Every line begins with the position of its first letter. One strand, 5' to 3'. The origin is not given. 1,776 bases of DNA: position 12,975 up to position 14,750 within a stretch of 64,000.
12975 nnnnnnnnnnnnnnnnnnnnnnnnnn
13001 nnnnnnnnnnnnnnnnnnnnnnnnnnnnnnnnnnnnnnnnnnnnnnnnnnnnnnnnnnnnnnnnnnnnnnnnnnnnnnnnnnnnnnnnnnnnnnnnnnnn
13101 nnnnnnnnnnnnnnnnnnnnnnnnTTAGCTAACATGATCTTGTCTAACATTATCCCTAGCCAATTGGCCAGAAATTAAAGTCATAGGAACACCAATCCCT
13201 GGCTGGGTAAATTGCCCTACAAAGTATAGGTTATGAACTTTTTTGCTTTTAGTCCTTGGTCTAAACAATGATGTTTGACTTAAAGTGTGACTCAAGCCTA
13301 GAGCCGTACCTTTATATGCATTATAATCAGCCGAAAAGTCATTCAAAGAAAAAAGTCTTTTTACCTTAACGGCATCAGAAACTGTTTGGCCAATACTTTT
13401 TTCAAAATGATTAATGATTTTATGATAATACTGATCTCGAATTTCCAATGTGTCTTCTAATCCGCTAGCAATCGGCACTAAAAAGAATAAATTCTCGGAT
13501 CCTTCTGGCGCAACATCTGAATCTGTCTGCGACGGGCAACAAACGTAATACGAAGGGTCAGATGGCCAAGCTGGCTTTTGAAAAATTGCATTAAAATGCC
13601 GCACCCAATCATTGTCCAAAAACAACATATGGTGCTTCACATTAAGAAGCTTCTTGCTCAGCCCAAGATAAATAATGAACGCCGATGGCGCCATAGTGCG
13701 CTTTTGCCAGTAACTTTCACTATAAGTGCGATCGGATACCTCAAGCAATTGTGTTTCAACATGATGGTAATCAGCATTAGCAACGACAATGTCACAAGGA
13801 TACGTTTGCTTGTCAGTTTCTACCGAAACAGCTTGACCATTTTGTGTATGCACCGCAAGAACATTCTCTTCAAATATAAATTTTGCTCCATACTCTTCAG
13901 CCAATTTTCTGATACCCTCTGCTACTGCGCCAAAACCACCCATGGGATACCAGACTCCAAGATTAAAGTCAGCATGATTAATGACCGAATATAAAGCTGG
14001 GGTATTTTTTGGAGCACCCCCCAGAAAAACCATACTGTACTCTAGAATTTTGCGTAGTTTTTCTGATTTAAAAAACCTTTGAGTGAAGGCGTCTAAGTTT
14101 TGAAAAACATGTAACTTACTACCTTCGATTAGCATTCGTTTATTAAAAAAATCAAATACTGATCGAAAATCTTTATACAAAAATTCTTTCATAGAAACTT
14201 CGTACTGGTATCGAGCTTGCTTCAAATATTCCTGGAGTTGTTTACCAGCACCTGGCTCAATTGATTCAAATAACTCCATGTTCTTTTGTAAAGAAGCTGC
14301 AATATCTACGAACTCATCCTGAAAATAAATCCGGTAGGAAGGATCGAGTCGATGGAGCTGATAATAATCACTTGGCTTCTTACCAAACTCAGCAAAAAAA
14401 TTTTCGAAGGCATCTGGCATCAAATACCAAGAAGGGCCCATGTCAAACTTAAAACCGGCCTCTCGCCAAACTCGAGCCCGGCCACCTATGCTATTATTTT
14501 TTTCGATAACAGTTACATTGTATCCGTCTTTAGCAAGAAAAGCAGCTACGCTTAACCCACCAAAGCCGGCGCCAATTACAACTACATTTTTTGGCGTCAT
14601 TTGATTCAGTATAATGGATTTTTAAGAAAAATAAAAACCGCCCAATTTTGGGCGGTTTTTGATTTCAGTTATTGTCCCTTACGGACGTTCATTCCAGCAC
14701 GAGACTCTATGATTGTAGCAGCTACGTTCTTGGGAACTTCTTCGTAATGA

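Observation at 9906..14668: Isoprenoid / C30-carotenoid-like cluster inserted between fusA and tuf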

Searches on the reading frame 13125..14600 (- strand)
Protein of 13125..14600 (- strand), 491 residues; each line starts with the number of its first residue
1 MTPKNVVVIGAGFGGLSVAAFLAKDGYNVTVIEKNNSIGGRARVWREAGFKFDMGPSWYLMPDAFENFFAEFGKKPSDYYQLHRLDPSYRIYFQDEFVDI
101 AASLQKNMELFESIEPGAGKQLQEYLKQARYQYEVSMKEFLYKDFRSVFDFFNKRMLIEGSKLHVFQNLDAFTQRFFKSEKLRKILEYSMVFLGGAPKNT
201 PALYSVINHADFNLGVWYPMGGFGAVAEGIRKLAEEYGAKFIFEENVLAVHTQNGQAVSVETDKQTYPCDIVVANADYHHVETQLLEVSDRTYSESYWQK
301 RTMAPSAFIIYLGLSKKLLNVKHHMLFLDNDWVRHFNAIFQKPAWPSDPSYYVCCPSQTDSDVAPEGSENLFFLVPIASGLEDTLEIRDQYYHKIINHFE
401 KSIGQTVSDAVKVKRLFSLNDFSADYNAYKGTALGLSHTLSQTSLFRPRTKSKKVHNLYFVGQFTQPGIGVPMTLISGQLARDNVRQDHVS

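Call 3: search_protein_families(library=pfam, proteins=[window:13125-14600:-], max_evalue=0.01)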
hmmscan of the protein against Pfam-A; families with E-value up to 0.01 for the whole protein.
window:13125-14600:- (491 aa): 17 families
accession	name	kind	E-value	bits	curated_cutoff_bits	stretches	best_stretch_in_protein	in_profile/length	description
PF01593.30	Amino_oxidase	-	1e-34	121.1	19.8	1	14-481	2-438/443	Flavin containing amine oxidoreductase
PF13450.12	NAD_binding_8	-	6.2e-17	62.1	21.9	1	8-70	1-66/68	NAD(P)-binding Rossmann-like domain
PF01266.30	DAO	-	1.8e-14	54.5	27.9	2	6-40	2-36/353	FAD dependent oxidoreductase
PF07992.20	Pyr_redox_2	-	4.8e-08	33.2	26.1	1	5-36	2-33/291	Pyridine nucleotide-disulphide oxidoreductase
PF00890.30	FAD_binding_2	-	5.6e-08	32.8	20.4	1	6-52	2-47/414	FAD binding domain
PF00070.33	Pyr_redox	-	3e-07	31.3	22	1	5-39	1-35/82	Pyridine nucleotide-disulphide oxidoreductase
PF03486.20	HI0933_like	-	1.6e-06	28.2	50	1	5-40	2-37/244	HI0933-like protein Rossmann domain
PF00996.24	GDI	-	2.4e-06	26.8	23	1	217-280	224-288/436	GDP dissociation inhibitor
PF13738.12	Pyr_redox_3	-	1.6e-05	24.7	30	0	7-46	1-40/305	Pyridine nucleotide-disulphide oxidoreductase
PF01946.23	Thi4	-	2.2e-05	24.3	26.2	1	4-42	18-57/235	Thi4 family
PF12831.13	FAD_oxidored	-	3.4e-05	23.8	27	1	6-42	2-38/416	FAD dependent oxidoreductase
PF21799.2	MurD-like_N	-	7.4e-05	23.4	27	1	4-40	1-37/88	Mur ligase MurD-like, N-terminal domain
PF01494.25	FAD_binding_3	-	0.00014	21.7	22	1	5-37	3-35/349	FAD binding domain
PF13454.12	NAD_binding_9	-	0.00015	22.3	21.8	1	7-47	1-43/155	FAD-NAD(P)-binding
PF05834.18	Lycopene_cycl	-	0.00077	19.1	23.4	1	6-48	2-47/380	Lycopene cyclase protein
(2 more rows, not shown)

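Call 4: search_protein_families(library=ncbifam, proteins=[window:13125-14600:-], max_evalue=0.01)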
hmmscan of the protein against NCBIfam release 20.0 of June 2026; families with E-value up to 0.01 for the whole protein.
window:13125-14600:- (491 aa): 112 families (the best 25 are shown)
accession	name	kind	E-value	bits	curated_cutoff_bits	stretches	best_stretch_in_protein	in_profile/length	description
NF058655.1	CrtID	equivalog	2e-215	716.1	640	1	6-480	1-476/478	bifunctional phytoene desaturase/3,4-desaturase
TIGR02734.1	crtI_fam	subfamily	2.9e-146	488.1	238.1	1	6-489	1-492/504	phytoene desaturase family protein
NF042421.1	hydcarot_desat_CrtD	equivalog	6.6e-73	245.8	500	1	4-487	2-485/487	1-hydroxycarotenoid 3,4-desaturase CrtD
NF045637.1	carotdesatCrtDProt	equivalog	1.4e-65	221.7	580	1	6-488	1-485/485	1-hydroxycarotenoid 3,4-desaturase CrtD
TIGR02730.1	carot_isom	equivalog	3.8e-27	95.3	586.9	2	151-482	154-485/493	carotenoid isomerase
TIGR02733.1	desat_CrtD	equivalog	4.2e-19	68.6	549.7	2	4-55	2-53/492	C-3',4' desaturase CrtD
NF045689.1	BCarotKetCrtO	equivalog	1e-18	67.2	1000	3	1-43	1-43/563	beta-carotene ketolase CrtO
NF005548.0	PRK07208.1-4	equivalog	3.2e-15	55.7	389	1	4-270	4-258/488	hypothetical protein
NF005560.0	PRK07233.1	equivalog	1.7e-14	53.5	252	2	5-52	2-49/435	hypothetical protein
TIGR03467.1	HpnE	equivalog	1.2e-12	47.9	283.05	1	6-56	1-53/430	hydroxysqualene dehydroxylase HpnE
NF005545.0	PRK07208.1-1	equivalog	7.8e-10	37.7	451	1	5-98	9-99/504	hypothetical protein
TIGR00562.1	proto_IX_ox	equivalog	8e-10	37.9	97.85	1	4-143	3-146/470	protoporphyrinogen oxidase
NF005549.0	PRK07208.1-5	equivalog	2.2e-08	33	587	1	3-60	4-65/534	hypothetical protein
NF005547.0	PRK07208.1-3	equivalog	4.3e-08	32.3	380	1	3-56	4-57/465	hypothetical protein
NF001933.0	PRK00711.1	subfamily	6.7e-08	31.9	383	1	5-37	2-34/429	D-amino acid dehydrogenase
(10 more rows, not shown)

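Call 8: find_encoding_contigs(protein=window:13125-14600:-, flank=10000, max_places=6)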
Protein window:13125-14600:- (491 aa): no gene with exactly this product is on record in the collection.

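Call 9: find_related_loci(query=window:13125-14600:-, collection=genome_contigs, flank=8000)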
Query window:13125-14600:- (491 aa) in genome_contigs; peptide patterns used: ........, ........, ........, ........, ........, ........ (x = any residue, [..] = any of these).
136 stretches matched a pattern; 110 encode a relative of the query (tblastn E <= 1e-3); the best 80 are kept; 80 distinct loci.
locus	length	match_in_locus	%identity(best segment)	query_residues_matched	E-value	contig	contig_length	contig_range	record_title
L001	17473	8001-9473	85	1-491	0e+0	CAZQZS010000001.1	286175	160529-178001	MAG TPA_asm: uncultured Candidatus Saccharibacteria bacterium isolate binchicken_co179_18 genome assembly, contig: NODE_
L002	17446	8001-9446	62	5-485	0e+0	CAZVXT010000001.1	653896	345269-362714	MAG TPA_asm: uncultured Candidatus Saccharibacteria bacterium isolate SRP285395_co2_267 genome assembly, contig: NODE_2_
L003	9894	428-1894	51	1-488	0e+0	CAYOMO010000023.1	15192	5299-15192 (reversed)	MAG TPA_asm: uncultured Gammaproteobacteria bacterium isolate SRP292972_co1_31 genome assembly, contig: NODE_1697_length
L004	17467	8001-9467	52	1-488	0e+0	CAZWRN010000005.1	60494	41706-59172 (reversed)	MAG TPA_asm: uncultured Gammaproteobacteria bacterium isolate binchicken_co105_146 genome assembly, contig: NODE_559_len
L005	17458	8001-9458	53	1-485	0e+0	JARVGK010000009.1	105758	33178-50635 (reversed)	MAG: Thermoplasmatota archaeon isolate M17C-73-04 NODE_9_length_105758_cov_6.146687, whole genome shotgun sequence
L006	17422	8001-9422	53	16-488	2e-177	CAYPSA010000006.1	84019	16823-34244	MAG TPA_asm: uncultured Gammaproteobacteria bacterium isolate binchicken_co105_227 genome assembly, contig: NODE_293_len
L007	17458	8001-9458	52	4-488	8e-171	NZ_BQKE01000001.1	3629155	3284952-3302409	Persicobacter diffluens strain NBRC 15940 Chromosome, whole genome shotgun sequence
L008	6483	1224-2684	51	4-489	6e-172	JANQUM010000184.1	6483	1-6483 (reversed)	MAG: Spirosomataceae bacterium isolate MAG_35 P22051_102_S30_metaspades_24860_6483_cov_7, whole genome shotgun sequence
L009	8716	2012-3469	51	4-488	4e-170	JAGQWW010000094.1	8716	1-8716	MAG: Saprospiraceae bacterium isolate HKST-UBA23 NODE_94_length_8716_cov_1.881931, whole genome shotgun sequence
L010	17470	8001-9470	49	4-491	2e-165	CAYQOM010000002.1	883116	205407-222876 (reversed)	MAG TPA_asm: uncultured Roseivirgaceae bacterium isolate binchicken_co315_54 genome assembly, contig: NODE_3_length_8831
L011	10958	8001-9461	50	6-490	5e-165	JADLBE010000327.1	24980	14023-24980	MAG: Saprospiraceae bacterium isolate SJ15 c_000000785291, whole genome shotgun sequence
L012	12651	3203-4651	51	4-485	6e-165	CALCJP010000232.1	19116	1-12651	MAG: uncultured Saprospiraceae bacterium isolate L1_Bin_Bin_151_1 genome assembly, contig: c_000001522836, whole genome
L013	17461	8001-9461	48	4-488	3e-165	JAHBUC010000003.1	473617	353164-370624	MAG: Cyclobacteriaceae bacterium isolate ACE_BAC25 BAC25_3, whole genome shotgun sequence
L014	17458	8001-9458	49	2-486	2e-164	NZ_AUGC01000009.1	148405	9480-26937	Thermonema rossianum DSM 10300 K384DRAFT_scaffold00008.8_C, whole genome shotgun sequence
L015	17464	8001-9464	49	2-487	2e-164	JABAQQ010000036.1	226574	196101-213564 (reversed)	MAG: Saprospiraceae bacterium isolate Bin_29 c_000000000263, whole genome shotgun sequence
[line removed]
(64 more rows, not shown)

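Call 46: search_solved_structures(query=window:13125-14600:-, max_evalue=0.00001)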
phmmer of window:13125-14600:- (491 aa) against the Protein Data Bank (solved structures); distinct sequences matched with E-value up to 0.00001: 10.
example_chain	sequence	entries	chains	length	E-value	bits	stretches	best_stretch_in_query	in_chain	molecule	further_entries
4rep_A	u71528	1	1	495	8.8e-61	209.4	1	4-489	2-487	Gamma-carotene desaturase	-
4dgk_A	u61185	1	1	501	2.1e-59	204.8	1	5-479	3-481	Phytoene dehydrogenase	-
3ka7_A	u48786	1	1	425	3.5e-11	45.8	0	125-389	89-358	Oxidoreductase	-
1f8r_A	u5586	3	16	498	8.8e-08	34.6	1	2-57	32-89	L-AMINO ACID OXIDASE | L-amino-acid oxidase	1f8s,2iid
5z2g_A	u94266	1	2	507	2.4e-07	33.1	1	2-83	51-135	L-amino acid oxidase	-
5ts5_A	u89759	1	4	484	4.6e-07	32.2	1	2-57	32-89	Amine oxidase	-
3nrn_A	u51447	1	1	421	5e-07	32.1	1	6-63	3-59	uncharacterized protein PF1083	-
3kve_A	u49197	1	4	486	6.1e-07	31.8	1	2-58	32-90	L-amino acid oxidase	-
4e0v_A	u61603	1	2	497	1.2e-06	30.8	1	2-62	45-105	L-amino-acid oxidase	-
1reo_A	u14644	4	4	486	1.6e-06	30.4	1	2-56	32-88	AHPLAAO | L-amino acid oxidase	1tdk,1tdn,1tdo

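Call 50: search_protein_families(library=pfam, proteins=[L001:12185-12901:+, L002:6885-7982:+], max_evalue=1)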
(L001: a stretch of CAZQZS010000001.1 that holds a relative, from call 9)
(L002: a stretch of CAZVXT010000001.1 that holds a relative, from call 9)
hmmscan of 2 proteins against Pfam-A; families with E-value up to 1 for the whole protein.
L001:12185-12901:+ (238 aa): 6 families
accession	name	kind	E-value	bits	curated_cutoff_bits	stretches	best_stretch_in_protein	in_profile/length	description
PF00535.33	Glycos_transf_2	-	5.9e-23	82.1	23.3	1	5-112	1-114/168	Glycosyl transferase family 2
PF13641.12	Glyco_tranf_2_3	-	1.1e-12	48.9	27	1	2-180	1-198/230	Glycosyltransferase like family 2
PF10111.15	Glyco_tranf_2_2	-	1.2e-08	35.3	27.3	1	5-205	1-231/276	Glycosyltransferase like family 2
PF13632.12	Glyco_trans_2_3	-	1.1e-05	25.8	27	1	80-180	2-110/198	Glycosyl transferase family group 2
PF13704.12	Glyco_tranf_2_4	-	2.4e-05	25.2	27.5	1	12-86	2-81/98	Glycosyl transferase family 2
PF13506.12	Glyco_transf_21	-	0.00087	19.2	21.7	1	75-162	29-121/174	Glycosyl transferase family 21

L002:6885-7982:+ (365 aa): 2 families
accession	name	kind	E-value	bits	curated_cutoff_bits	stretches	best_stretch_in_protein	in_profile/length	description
PF13664.11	DUF4149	-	0.00092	19.9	24.6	1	270-327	42-101/102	Domain of unknown function (DUF4149)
PF09716.15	ETRAMP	-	0.21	12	29.1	0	1-48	1-28/81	Malarial early transcribed membrane protein (ETRAMP)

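Call 61: search_protein_families(library=ncbifam, proteins=[L007:8001-9458:+, L046:8001-9401:+, L046:9597-10409:-, L003:2714-3511:+, L001:12185-12901:+], max_evalue=1e-10)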
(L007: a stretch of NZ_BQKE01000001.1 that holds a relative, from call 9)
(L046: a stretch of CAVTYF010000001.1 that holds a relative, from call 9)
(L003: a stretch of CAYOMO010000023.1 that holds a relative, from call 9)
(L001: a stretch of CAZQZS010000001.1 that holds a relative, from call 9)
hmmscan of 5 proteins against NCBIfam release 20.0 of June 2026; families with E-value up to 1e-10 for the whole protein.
L007:8001-9458:+ (486 aa): 8 families
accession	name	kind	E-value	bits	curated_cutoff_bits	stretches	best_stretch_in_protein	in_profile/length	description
NF058655.1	CrtID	equivalog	7.4e-226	750.5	640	1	4-479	2-477/478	bifunctional phytoene desaturase/3,4-desaturase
TIGR02734.1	crtI_fam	subfamily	2.6e-126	422.3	238.1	1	3-486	1-491/504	phytoene desaturase family protein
NF042421.1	hydcarot_desat_CrtD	equivalog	9.2e-73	245.4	500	1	2-484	3-484/487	1-hydroxycarotenoid 3,4-desaturase CrtD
NF045637.1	carotdesatCrtDProt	equivalog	2.3e-56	191.3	580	1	4-484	2-483/485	1-hydroxycarotenoid 3,4-desaturase CrtD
TIGR02730.1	carot_isom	equivalog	5.8e-24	84.8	586.9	1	167-483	172-488/493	carotenoid isomerase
TIGR02733.1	desat_CrtD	equivalog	6.5e-15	54.8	549.7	1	3-52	4-53/492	C-3',4' desaturase CrtD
NF005560.0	PRK07233.1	equivalog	2e-14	53.3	252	0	4-49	4-49/435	hypothetical protein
TIGR03467.1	HpnE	equivalog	3.6e-13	49.6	283.05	1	4-52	2-52/430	hydroxysqualene dehydroxylase HpnE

L046:8001-9401:+ (467 aa): 7 families
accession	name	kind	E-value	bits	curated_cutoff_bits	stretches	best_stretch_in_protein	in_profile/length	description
NF058655.1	CrtID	equivalog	1.3e-176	588.1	640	1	1-462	18-476/478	bifunctional phytoene desaturase/3,4-desaturase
TIGR02734.1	crtI_fam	subfamily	4.7e-145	484.1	238.1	1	1-467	18-488/504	phytoene desaturase family protein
NF042421.1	hydcarot_desat_CrtD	equivalog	8.8e-67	225.6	500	1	2-463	22-479/487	1-hydroxycarotenoid 3,4-desaturase CrtD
NF045637.1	carotdesatCrtDProt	equivalog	3.1e-61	207.4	580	1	1-465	18-480/485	1-hydroxycarotenoid 3,4-desaturase CrtD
TIGR02730.1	carot_isom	equivalog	3.2e-32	112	586.9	1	188-460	212-481/493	carotenoid isomerase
NF045689.1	BCarotKetCrtO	equivalog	3.2e-22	78.8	1000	0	327-450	383-520/563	beta-carotene ketolase CrtO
TIGR02733.1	desat_CrtD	equivalog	6.3e-12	44.9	549.7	0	193-465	221-486/492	C-3',4' desaturase CrtD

L046:9597-10409:- (271 aa): 3 families
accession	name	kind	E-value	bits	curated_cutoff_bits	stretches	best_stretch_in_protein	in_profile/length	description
NF009516.0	PRK12875.1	equivalog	4.1e-77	259.1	205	1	2-270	17-282/292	prenyltransferase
NF010119.0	PRK13595.1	equivalog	2.2e-36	125.8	248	1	2-262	12-274/292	prenyltransferase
NF009608.0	PRK13105.1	equivalog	1.3e-34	119.7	217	1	2-269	9-281/291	prenyltransferase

L003:2714-3511:+ (266 aa): 4 families
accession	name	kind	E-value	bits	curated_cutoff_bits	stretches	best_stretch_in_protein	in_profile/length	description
NF009516.0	PRK12875.1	equivalog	1e-84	284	205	1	3-265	17-274/292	prenyltransferase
NF010119.0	PRK13595.1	equivalog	1.3e-37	129.8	248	1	2-253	11-258/292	prenyltransferase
NF009608.0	PRK13105.1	equivalog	8.9e-34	117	217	1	3-239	9-245/291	prenyltransferase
NF009525.0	PRK12887.1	equivalog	7.1e-12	45.3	226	1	50-245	64-268/310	homogentisate phytyltransferase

L001:12185-12901:+ (238 aa): 4 families
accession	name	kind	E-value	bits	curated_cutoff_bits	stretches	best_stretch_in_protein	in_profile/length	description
TIGR04283.1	glyco_like_mftF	equivalog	3.2e-32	111.9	182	1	4-218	1-211/221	TIGR04283 family arsenosugar biosynthesis glycosyltransferase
NF045692.1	OglycostaseCruG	equivalog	8.9e-12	44.6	600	0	2-51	41-90/386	2'-O-glycosyltransferase CruG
NF041875.1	EPS_EpsD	equivalog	4e-11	42.9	370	1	4-104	1-107/325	exopolysaccharide biosynthesis glycosyltransferase EpsD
TIGR03965.1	mycofact_glyco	equivalog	8.2e-11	41.4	280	0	2-111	74-189/467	mycofactocin biosynthesis glycosyltransferase MftF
